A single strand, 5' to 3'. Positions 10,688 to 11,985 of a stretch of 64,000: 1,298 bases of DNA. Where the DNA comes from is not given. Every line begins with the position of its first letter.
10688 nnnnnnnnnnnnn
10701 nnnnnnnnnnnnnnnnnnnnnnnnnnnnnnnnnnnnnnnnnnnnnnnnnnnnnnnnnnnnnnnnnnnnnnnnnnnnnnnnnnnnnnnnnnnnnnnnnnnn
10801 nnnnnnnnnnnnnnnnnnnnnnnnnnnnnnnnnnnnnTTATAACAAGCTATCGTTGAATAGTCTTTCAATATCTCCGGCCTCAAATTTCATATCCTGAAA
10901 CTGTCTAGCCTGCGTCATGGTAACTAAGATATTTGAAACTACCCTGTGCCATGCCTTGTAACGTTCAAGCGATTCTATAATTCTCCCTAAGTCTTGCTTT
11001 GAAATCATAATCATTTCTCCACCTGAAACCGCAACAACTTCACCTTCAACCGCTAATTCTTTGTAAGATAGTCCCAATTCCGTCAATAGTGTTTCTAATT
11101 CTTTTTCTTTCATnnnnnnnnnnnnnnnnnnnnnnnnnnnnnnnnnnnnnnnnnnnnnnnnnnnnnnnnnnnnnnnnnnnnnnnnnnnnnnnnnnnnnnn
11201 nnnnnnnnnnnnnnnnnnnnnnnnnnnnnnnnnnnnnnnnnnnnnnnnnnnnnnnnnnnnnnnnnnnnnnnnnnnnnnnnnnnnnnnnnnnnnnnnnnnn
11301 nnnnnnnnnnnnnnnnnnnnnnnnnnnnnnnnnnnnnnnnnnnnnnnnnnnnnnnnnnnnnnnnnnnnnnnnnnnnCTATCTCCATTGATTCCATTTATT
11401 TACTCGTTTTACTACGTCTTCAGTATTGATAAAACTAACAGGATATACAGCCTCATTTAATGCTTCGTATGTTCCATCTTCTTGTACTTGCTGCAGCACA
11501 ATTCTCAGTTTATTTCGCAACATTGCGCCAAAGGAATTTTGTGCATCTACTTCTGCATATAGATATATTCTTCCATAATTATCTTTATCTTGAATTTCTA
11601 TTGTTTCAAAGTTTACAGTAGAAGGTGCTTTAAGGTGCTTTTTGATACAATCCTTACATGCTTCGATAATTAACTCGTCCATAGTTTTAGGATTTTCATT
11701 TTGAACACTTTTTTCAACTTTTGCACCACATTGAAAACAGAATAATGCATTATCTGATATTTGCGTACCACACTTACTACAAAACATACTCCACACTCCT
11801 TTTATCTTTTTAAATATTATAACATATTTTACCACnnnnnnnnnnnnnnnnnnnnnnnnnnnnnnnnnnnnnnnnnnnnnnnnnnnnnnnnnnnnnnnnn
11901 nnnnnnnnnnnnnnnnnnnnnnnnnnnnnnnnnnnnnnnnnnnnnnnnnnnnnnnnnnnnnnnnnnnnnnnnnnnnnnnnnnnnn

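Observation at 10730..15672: Minimal 4.9-kb integrative islet in the 3' end of tRNA-Leu(UAA)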

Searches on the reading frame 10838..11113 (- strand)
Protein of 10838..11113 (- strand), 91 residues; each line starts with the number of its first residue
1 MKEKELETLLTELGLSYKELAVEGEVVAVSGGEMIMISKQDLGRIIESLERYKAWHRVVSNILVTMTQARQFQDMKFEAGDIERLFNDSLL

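Call 6: search_protein_families(library=pfam, proteins=[window:10838-11113:-], max_evalue=0.1)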
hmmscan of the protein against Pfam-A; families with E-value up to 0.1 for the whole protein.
window:10838-11113:- (91 aa): 0 families

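Call 7: search_protein_families(library=padloc, proteins=[window:10838-11113:-], max_evalue=0.1)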
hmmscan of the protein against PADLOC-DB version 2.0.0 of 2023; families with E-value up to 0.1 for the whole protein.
window:10838-11113:- (91 aa): 0 families

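Call 8: search_protein_families(library=phrogs, proteins=[window:10838-11113:-], max_evalue=0.1)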
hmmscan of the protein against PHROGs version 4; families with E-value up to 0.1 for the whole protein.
window:10838-11113:- (91 aa): 1 family
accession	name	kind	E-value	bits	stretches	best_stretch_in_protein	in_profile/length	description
phrog_17554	-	unknown function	0.069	14.5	1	10-54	39-84/96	-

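Call 9: search_protein_families(library=ncbifam, proteins=[window:10838-11113:-], max_evalue=0.1)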
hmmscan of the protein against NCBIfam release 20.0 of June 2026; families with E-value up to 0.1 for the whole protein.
window:10838-11113:- (91 aa): 0 families

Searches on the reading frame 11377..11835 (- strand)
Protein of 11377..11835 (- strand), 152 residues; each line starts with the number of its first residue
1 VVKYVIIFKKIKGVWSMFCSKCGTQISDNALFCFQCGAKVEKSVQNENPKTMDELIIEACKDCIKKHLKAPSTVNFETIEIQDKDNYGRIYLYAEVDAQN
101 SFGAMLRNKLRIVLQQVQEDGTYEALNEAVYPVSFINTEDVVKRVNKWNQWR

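Call 6: search_protein_families(library=pfam, proteins=[window:11377-11835:-], max_evalue=0.1)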
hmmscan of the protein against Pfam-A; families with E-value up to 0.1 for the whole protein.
window:11377-11835:- (152 aa): 7 families
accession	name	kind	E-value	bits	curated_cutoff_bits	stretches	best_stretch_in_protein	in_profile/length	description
PF13240.11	Zn_Ribbon_1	-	1.9e-09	37.5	25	1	18-40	1-23/23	zinc-ribbon domain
PF12773.13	DZR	-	9.9e-06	26.1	27.3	1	19-65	1-32/45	Double zinc ribbon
PF13248.11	Zn_ribbon_3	-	0.00024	20.9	27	1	19-39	5-25/26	zinc-ribbon domain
PF10469.15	AKAP7_NLS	-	0.0059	16.9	24.4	1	56-129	64-138/208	AKAP7 2'5' RNA ligase-like domain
PF17032.10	Zn_ribbon_15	-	0.0099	17.1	28.9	1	16-37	52-73/73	zinc-ribbon family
PF09297.16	Zn_ribbon_NUD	-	0.01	16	24.8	0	18-24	5-11/32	NADH pyrophosphatase zinc ribbon domain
PF14803.11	Zn_ribbon_Nudix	-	0.02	15.3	25.6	0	32-45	2-15/34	Nudix N-terminal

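Call 7: search_protein_families(library=padloc, proteins=[window:11377-11835:-], max_evalue=0.1)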
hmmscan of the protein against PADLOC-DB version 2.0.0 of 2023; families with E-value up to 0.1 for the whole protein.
window:11377-11835:- (152 aa): 0 families

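Call 8: search_protein_families(library=phrogs, proteins=[window:11377-11835:-], max_evalue=0.1)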
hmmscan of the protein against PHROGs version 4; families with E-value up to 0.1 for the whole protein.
window:11377-11835:- (152 aa): 14 families
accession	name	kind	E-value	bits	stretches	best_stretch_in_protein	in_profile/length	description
phrog_13160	-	unknown function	1.8e-11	45.2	1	30-123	50-130/139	-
phrog_2320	-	unknown function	1.2e-09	39.2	1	44-124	42-118/171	-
phrog_2546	-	unknown function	1.5e-07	32.8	1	17-59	1-43/180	-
phrog_9700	-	unknown function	1.3e-06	28.7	1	16-49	6-39/483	-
phrog_26910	-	unknown function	7.8e-06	26.1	1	51-116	237-305/322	-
phrog_4852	-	unknown function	0.00054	20.7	1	14-59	11-58/194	-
phrog_16989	-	moron, auxiliary metabolic gene and host takeover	0.001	20.1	1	17-53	7-43/122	membrane protein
phrog_38187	-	unknown function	0.0015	19.6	1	19-43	6-30/144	-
phrog_14275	-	unknown function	0.0015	19.2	1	19-45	6-32/178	-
phrog_10714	-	unknown function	0.0044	18.2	1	13-45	70-104/109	-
phrog_24932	-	unknown function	0.012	16.3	1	33-69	7-49/53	-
phrog_10292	-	unknown function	0.016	16.1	1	17-51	4-38/136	-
phrog_6586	-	unknown function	0.018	15.9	1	17-51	4-39/129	-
phrog_8032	-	unknown function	0.059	14.5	1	17-74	74-135/173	-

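Call 9: search_protein_families(library=ncbifam, proteins=[window:11377-11835:-], max_evalue=0.1)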
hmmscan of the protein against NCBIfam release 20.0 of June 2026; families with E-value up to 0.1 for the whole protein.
window:11377-11835:- (152 aa): 2 families
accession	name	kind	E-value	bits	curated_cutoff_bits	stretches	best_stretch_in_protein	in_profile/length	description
NF034126.3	PRK09521.1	equivalog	0.017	15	90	1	11-44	139-174/180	exosome complex RNA-binding protein Csl4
NF045510.1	4Cys_prefix_kin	domain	0.028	14.7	24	0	27-39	13-25/26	4-Cys prefix domain-containing protein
